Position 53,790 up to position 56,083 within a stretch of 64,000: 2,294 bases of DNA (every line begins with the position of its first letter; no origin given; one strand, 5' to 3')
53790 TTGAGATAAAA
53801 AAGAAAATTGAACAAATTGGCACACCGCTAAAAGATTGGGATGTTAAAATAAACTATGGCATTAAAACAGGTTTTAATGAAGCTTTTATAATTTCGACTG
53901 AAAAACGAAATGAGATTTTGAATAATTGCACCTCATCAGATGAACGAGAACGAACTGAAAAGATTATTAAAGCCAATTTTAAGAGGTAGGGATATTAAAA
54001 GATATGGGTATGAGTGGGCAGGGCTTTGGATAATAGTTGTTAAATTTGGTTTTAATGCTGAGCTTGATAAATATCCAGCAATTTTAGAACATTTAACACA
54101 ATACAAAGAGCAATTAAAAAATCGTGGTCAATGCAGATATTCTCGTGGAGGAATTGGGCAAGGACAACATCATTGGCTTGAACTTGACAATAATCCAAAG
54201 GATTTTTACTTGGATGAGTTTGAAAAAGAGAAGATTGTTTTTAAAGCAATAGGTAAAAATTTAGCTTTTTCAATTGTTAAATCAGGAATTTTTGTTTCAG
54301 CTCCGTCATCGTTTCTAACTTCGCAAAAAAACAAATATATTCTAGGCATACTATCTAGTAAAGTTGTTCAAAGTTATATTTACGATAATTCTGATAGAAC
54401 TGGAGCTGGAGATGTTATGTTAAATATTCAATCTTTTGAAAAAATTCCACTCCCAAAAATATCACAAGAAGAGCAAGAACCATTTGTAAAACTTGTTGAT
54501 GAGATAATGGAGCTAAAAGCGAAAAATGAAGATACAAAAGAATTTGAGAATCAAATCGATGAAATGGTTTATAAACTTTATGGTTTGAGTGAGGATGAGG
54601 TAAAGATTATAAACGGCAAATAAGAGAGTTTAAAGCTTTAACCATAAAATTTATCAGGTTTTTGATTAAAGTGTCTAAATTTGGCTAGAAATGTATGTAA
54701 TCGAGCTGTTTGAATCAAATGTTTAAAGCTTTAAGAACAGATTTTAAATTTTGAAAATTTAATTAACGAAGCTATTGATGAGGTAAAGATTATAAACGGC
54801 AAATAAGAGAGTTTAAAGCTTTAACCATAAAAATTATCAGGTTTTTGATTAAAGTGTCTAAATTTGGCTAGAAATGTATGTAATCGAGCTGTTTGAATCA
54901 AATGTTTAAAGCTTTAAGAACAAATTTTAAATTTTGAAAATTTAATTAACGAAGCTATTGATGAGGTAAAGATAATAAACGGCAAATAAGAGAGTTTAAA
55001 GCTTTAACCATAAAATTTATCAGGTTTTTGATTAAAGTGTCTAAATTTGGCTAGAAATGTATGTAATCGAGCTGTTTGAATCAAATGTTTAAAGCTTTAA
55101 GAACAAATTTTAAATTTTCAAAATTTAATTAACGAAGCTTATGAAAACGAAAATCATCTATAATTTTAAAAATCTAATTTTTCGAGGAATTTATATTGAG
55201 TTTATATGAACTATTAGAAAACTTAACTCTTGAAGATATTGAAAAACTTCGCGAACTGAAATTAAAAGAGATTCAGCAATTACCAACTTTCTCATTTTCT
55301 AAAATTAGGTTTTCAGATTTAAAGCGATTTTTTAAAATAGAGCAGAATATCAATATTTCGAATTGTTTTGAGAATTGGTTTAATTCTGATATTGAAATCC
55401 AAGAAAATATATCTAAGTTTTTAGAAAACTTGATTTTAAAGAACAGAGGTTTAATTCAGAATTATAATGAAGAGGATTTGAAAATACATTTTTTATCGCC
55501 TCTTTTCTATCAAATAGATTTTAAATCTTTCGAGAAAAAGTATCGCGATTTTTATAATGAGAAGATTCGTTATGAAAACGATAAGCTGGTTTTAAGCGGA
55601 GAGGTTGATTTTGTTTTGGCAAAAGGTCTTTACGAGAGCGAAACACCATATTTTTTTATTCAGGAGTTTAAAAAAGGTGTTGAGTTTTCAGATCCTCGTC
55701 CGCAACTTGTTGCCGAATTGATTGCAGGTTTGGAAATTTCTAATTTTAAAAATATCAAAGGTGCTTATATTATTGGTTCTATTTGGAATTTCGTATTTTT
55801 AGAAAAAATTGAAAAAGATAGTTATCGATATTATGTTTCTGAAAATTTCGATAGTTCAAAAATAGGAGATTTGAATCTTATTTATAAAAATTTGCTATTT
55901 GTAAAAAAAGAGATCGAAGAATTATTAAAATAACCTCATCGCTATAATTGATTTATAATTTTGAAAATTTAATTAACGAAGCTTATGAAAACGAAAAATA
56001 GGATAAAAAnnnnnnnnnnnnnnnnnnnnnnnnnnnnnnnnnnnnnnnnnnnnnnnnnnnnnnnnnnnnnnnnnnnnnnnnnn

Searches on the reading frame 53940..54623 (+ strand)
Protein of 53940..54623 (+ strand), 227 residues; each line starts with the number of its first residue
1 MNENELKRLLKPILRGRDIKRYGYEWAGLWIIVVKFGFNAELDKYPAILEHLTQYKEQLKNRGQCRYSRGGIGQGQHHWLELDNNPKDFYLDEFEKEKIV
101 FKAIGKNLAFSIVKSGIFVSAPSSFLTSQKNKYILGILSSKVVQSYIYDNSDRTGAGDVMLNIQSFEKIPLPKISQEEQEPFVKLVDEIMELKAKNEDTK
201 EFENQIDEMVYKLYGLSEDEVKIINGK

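Call 78: search_protein_families(library=padloc, proteins=[window:53940-54623:+], max_evalue=0.001)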
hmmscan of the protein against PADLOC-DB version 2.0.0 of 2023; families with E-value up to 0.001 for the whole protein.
window:53940-54623:+ (227 aa): 18 families
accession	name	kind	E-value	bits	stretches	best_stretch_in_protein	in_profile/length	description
PDLC03612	REase_MTase_IIG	-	6.2e-40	135.2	1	6-227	1020-1246/1247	Type IIG restriction enzyme-methyltransferase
PDLC03596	REase_MTase_IIG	-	6.7e-35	118.4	1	8-226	919-1144/1148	Type IIG restriction enzyme-methyltransferase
PDLC03609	REase_MTase_IIG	-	2.5e-24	83.2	2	9-190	767-944/1066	Type IIG restriction enzyme-methyltransferase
PDLC03601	REase_MTase_IIG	-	7e-18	61.9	1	9-224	894-1105/1110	Type IIG restriction enzyme-methyltransferase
PDLC03348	MTase_II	-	1.1e-09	35.4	1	96-226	582-710/727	Type II methyltransferase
PDLC03604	REase_MTase_IIG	-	5.4e-09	32.6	1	43-212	801-976/1011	Type IIG restriction enzyme-methyltransferase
PDLC03226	MTase_II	-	5.9e-08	29.8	1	41-215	403-573/579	Type II methyltransferase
PDLC03627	REase_MTase_IIG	-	2e-06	23.9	1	4-194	761-944/1136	Type IIG restriction enzyme-methyltransferase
PDLC03630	REase_MTase_IIG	-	2.1e-06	23.9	1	9-223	851-1090/1100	Type IIG restriction enzyme-methyltransferase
PDLC03248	MTase_II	-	4.8e-06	23.6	1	43-203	344-503/521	Type II methyltransferase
PDLC02643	DrmMI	-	9.2e-06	21.7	1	5-180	1048-1216/1347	DrmMI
PDLC04137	mad5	-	1e-05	22.9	1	132-213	107-184/392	mads_5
PDLC03179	Specificity_I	-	1.5e-05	22.1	1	123-199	203-277/589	Type I specificity subunit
PDLC03313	MTase_II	-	1.7e-05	21.5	1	10-226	361-561/563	Type II methyltransferase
PDLC03129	Specificity_I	-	0.00014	18.8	1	127-208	304-386/431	Type I specificity subunit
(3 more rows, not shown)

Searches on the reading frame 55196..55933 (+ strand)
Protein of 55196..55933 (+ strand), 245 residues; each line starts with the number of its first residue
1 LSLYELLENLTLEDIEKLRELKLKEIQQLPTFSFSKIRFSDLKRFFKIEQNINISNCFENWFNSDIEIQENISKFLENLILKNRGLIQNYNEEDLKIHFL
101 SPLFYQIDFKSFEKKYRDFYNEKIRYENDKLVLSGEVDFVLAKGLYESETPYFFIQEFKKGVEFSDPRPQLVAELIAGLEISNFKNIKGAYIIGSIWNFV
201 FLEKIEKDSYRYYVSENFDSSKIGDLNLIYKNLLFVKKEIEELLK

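Call 78: search_protein_families(library=padloc, proteins=[window:55196-55933:+], max_evalue=0.001)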
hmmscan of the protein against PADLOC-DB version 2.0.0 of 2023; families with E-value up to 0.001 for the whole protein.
window:55196-55933:+ (245 aa): 1 family
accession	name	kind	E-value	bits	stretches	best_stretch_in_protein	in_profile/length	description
PDLC01472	PD_DExK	-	5.3e-09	34.1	1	124-216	34-128/146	"CAS-I,CAS-II,CAS-III,CAS-IV,CAS-V,CAS-VI; associated"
